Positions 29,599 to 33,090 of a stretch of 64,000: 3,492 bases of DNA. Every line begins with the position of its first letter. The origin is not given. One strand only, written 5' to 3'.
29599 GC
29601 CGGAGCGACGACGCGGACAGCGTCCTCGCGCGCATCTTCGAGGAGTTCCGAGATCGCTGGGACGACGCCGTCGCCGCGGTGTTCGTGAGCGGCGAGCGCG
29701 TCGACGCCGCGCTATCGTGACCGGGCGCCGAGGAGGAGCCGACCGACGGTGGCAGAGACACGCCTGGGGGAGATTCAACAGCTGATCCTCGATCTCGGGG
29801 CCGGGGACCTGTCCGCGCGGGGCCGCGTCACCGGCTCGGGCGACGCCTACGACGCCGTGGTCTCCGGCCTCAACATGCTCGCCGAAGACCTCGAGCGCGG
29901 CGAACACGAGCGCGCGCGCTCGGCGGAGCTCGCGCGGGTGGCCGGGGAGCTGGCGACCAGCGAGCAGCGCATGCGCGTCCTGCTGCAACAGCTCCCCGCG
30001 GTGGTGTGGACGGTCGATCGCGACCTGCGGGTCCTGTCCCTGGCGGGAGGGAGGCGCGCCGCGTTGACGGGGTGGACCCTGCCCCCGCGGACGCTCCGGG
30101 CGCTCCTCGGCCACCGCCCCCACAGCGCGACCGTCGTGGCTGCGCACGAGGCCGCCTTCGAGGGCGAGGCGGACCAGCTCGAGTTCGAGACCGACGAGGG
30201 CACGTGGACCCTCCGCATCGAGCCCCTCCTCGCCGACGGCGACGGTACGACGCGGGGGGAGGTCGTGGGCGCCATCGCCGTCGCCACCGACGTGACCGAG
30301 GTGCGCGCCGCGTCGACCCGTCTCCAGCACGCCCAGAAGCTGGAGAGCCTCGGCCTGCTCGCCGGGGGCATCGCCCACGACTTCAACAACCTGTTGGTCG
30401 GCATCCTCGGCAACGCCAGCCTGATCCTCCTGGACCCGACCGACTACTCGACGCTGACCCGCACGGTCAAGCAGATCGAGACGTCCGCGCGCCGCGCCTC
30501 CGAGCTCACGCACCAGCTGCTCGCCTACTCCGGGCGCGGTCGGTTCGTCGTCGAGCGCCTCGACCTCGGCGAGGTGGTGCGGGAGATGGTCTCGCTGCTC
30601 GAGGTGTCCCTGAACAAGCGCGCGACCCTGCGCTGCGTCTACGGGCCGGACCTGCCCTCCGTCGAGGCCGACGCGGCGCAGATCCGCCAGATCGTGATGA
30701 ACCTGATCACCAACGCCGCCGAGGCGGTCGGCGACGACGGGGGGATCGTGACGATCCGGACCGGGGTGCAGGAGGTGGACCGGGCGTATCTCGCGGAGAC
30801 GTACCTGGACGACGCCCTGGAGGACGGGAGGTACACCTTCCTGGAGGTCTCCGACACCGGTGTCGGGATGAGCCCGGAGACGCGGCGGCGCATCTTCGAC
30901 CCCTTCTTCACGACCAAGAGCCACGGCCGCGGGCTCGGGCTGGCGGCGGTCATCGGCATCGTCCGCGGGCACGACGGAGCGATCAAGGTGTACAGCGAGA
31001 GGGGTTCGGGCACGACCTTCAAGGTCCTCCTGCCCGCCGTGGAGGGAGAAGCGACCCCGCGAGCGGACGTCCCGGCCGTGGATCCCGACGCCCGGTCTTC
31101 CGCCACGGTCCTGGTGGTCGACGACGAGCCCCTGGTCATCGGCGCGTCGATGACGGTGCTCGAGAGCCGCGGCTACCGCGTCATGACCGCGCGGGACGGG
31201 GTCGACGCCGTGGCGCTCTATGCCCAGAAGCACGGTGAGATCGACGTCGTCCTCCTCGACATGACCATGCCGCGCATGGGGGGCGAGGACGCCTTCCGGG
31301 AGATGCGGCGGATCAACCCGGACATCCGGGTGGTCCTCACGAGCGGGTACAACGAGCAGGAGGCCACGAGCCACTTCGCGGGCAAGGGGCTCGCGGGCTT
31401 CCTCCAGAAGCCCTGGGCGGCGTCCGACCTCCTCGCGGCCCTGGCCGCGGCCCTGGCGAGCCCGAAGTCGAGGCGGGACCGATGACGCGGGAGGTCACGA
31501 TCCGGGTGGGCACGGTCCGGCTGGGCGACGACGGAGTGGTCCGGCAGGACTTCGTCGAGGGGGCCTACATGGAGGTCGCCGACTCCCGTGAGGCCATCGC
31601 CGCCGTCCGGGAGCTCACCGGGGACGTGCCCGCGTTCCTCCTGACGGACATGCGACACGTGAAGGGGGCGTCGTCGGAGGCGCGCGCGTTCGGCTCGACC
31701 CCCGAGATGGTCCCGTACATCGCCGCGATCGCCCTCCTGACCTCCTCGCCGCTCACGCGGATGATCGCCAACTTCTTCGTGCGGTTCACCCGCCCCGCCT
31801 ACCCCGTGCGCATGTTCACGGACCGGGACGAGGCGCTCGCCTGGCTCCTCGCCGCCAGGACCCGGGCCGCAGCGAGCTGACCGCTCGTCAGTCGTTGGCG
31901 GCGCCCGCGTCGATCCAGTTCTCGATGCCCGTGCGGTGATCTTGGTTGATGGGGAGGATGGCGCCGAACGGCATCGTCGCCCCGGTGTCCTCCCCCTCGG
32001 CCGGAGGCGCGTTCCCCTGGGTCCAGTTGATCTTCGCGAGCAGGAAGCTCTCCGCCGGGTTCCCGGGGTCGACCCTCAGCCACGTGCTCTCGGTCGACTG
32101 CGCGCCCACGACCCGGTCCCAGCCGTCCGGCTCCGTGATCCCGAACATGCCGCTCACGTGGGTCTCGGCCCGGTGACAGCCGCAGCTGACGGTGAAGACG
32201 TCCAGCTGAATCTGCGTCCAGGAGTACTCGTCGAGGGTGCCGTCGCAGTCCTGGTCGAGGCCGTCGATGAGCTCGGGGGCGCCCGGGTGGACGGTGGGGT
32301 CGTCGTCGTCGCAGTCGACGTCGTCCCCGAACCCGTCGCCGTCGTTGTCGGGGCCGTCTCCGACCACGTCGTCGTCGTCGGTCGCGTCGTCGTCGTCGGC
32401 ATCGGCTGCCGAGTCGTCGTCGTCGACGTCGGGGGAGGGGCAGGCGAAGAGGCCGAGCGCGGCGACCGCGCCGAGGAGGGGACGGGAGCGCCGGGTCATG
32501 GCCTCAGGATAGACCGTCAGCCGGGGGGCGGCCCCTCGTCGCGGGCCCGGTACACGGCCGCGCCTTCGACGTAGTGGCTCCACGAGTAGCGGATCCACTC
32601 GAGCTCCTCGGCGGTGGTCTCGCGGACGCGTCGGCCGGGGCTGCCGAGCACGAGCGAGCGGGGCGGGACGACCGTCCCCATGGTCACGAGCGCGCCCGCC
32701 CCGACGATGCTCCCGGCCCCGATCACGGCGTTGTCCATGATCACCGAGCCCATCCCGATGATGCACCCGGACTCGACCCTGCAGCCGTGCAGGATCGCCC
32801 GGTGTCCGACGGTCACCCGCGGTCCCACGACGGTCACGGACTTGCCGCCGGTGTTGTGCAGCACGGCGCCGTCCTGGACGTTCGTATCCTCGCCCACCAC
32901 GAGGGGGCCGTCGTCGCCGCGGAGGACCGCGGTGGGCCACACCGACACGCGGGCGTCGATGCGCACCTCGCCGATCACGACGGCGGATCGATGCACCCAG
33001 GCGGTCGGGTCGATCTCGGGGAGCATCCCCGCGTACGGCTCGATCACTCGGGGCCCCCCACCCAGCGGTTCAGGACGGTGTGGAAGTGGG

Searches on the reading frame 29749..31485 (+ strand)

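Call 11: search_protein_families(library=pfam, proteins=[window:29749-31485:+], max_evalue=0.01)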
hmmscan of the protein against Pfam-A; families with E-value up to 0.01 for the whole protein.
window:29749-31485:+ (578 aa): 4 families
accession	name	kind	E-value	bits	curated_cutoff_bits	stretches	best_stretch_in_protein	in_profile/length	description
PF00072.30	Response_reg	-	1.4e-23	83.6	30.2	1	454-565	1-110/111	Response regulator receiver domain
PF02518.31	HATPase_c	-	5.8e-20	72.2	26.4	1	308-430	2-109/111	Histidine kinase-, DNA gyrase B-, and HSP90-like ATPase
PF00512.31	HisKA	-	1.3e-07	32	26.9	1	202-261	3-61/66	His Kinase A (phospho-acceptor) domain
PF08448.16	PAS_4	-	0.0015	19.2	23.1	1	79-186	1-109/110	PAS fold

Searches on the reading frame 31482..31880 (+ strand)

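Call 11: search_protein_families(library=pfam, proteins=[window:31482-31880:+], max_evalue=0.01)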
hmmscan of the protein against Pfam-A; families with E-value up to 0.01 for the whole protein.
window:31482-31880:+ (132 aa): 2 families
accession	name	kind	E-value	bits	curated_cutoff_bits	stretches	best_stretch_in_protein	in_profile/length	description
PF25056.1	DUF7793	-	7e-23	81.3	26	1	16-122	4-109/113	Domain of unknown function (DUF7793)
PF11964.13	SpoIIAA-like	-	1.2e-06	29.6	25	1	32-122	12-105/106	SpoIIAA-like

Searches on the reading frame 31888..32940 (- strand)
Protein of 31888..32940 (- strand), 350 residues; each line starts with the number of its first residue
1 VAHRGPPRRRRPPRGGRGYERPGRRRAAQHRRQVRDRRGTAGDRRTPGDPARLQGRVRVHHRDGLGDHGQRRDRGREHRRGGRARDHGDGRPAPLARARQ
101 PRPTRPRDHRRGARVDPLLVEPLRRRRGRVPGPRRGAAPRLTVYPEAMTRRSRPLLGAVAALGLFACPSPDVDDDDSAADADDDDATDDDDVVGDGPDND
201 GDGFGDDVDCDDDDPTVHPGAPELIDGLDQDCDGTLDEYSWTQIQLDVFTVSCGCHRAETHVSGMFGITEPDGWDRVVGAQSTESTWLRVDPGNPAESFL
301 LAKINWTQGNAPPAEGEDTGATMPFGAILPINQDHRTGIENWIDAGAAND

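Call 11: search_protein_families(library=pfam, proteins=[window:31888-32940:-], max_evalue=0.01)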
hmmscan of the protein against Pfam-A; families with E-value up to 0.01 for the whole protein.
window:31888-32940:- (350 aa): 1 family
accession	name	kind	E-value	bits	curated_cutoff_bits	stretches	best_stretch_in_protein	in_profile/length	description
PF11617.13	Cu-binding_MopE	-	4.1e-11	43.3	27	1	209-238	1-30/30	Putative metal-binding motif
